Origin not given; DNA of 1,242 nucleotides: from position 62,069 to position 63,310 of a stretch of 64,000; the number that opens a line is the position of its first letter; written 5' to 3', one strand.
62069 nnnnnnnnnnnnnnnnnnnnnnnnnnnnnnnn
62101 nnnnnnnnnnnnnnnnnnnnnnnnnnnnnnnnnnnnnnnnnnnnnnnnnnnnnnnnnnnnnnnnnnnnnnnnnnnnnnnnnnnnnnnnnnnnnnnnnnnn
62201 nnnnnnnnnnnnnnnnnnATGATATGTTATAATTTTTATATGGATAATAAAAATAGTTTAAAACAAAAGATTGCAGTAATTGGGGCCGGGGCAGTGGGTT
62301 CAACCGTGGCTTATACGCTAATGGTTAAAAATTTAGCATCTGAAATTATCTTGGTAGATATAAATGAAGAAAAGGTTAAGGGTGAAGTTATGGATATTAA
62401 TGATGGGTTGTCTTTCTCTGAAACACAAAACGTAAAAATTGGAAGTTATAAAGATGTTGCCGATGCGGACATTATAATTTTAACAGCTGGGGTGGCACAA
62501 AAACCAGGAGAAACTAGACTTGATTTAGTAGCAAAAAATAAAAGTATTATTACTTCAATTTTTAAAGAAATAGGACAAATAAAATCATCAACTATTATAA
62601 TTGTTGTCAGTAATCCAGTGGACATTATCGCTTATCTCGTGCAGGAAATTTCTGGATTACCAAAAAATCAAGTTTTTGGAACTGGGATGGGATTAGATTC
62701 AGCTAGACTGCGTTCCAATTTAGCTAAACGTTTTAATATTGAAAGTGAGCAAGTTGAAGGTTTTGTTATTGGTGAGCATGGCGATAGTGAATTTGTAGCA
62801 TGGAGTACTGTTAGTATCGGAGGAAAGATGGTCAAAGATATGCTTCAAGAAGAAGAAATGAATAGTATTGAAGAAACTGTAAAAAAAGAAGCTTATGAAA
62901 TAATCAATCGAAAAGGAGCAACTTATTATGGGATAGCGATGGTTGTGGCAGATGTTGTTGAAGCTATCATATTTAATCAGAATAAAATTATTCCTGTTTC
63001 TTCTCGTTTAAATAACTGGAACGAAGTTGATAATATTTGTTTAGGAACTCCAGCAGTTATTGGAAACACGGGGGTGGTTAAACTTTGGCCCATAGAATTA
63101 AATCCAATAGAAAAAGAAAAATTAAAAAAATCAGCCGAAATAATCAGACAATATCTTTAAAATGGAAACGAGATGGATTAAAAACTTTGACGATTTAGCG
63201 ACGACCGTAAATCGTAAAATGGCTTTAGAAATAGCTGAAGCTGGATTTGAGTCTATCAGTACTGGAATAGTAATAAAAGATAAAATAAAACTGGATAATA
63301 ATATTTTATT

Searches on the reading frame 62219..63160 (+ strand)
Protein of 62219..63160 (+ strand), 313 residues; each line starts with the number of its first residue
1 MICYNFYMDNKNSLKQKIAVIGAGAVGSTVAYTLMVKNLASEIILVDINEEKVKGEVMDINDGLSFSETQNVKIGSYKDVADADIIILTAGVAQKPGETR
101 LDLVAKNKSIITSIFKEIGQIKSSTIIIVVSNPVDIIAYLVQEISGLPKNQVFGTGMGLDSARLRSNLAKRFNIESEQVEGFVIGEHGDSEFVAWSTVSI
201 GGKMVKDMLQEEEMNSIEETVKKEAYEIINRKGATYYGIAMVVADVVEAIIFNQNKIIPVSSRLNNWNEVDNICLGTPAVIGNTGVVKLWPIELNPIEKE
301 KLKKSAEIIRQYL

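Call 55: find_encoding_contigs(protein=window:62219-63160:+, flank=10000, max_places=2)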
Protein window:62219-63160:+ (313 aa): no gene with exactly this product is on record in the collection.

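Call 71: find_encoding_contigs(protein=window:62240-63160:+, flank=10000, max_places=2)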
Protein window:62240-63160:+ (306 aa): 2 contigs read that carry it; 1 place shown.
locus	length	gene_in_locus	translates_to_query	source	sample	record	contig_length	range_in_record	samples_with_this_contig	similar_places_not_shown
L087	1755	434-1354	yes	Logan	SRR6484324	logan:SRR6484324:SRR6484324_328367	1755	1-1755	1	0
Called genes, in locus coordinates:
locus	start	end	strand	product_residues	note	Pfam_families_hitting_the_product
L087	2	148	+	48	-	?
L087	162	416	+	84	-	PF04977:DivIC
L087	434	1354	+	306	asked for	PF00056:Ldh_1_N, PF02866:Ldh_1_C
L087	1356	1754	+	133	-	?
